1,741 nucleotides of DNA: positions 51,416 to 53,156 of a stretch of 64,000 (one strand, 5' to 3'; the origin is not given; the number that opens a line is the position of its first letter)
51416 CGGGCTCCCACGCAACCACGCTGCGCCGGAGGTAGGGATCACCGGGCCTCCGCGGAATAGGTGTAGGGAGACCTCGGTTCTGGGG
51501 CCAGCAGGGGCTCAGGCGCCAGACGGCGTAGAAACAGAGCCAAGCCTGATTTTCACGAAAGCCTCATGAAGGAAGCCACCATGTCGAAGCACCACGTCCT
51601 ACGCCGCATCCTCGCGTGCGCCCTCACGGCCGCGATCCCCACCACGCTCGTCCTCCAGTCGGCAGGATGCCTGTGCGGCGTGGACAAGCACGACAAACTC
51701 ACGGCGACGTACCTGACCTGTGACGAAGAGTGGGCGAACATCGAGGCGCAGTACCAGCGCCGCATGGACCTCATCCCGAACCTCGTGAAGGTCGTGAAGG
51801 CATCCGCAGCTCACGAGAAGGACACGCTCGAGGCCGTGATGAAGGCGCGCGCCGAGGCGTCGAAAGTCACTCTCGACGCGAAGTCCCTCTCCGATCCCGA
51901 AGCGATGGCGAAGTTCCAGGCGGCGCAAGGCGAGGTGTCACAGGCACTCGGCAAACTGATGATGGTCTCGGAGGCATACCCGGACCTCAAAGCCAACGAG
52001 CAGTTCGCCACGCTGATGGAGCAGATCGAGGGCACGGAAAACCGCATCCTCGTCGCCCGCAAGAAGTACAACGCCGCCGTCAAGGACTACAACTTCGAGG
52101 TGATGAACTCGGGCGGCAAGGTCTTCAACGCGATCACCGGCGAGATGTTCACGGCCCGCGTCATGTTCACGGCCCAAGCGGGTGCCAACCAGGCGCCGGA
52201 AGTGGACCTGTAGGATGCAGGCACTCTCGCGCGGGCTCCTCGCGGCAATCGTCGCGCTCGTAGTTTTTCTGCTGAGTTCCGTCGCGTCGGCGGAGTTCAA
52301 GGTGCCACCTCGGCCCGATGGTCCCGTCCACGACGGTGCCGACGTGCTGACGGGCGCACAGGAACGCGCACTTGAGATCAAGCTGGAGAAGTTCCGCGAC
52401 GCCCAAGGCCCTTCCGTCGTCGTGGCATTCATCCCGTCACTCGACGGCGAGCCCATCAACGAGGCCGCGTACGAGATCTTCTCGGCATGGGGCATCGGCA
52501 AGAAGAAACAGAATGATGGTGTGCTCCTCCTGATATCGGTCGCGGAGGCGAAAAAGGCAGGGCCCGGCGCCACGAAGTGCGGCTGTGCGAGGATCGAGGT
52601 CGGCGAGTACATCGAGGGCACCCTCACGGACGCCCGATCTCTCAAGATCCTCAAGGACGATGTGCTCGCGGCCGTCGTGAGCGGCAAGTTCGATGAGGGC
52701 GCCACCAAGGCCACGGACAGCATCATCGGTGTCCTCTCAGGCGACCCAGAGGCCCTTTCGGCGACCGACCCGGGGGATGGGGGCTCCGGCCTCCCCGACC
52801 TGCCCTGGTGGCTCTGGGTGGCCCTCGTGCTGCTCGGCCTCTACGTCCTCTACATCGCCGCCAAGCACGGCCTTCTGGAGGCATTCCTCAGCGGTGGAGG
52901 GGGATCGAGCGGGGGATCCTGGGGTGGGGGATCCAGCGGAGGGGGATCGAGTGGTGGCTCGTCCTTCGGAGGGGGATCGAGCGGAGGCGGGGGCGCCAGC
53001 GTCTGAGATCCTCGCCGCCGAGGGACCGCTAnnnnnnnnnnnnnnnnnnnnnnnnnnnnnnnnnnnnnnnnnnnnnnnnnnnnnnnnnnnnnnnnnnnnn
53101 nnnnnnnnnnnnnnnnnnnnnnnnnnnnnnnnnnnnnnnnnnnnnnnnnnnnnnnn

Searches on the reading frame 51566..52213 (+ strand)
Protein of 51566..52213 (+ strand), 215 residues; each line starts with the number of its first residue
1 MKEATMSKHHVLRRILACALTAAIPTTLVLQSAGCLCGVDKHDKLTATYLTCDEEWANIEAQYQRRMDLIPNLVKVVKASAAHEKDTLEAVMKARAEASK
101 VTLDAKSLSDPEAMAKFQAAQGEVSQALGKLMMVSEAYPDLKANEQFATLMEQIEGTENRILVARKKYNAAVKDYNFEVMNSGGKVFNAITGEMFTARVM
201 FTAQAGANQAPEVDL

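Call 3: search_protein_families(library=pfam, proteins=[window:51566-52213:+], max_evalue=0.01)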
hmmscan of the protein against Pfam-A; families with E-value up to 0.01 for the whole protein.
window:51566-52213:+ (215 aa): 1 family
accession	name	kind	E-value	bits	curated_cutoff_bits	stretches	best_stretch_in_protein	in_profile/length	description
PF04011.17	LemA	-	2.5e-48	164.1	26.2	1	55-214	1-148/149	LemA family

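Call 66: search_protein_families(library=phrogs, proteins=[window:51566-52213:+], max_evalue=0.001)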
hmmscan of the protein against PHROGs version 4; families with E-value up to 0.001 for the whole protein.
window:51566-52213:+ (215 aa): 2 families
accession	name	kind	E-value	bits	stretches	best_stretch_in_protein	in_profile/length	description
phrog_1383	-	head and packaging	1.4e-14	55.1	1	28-186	17-148/187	virion structural protein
phrog_29825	-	unknown function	5.3e-07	30.5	1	104-177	58-131/277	-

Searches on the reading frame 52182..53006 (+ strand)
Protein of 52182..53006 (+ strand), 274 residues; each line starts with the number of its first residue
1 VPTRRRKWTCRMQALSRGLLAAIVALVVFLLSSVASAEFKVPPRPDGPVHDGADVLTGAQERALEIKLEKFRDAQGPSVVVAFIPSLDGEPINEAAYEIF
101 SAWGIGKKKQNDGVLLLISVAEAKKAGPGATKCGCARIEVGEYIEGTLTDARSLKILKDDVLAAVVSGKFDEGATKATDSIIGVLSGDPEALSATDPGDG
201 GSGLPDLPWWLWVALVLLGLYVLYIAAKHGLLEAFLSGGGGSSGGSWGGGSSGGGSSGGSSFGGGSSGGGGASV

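Call 3: search_protein_families(library=pfam, proteins=[window:52182-53006:+], max_evalue=0.01)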
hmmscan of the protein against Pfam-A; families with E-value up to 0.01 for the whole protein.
window:52182-53006:+ (274 aa): 1 family
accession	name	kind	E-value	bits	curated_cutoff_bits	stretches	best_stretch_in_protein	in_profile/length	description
PF04536.20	TPM_phosphatase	-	1.2e-28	100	22.1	1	49-182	1-123/125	TPM domain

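Call 66: search_protein_families(library=phrogs, proteins=[window:52182-53006:+], max_evalue=0.001)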
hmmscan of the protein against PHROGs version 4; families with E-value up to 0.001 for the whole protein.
window:52182-53006:+ (274 aa): 0 families
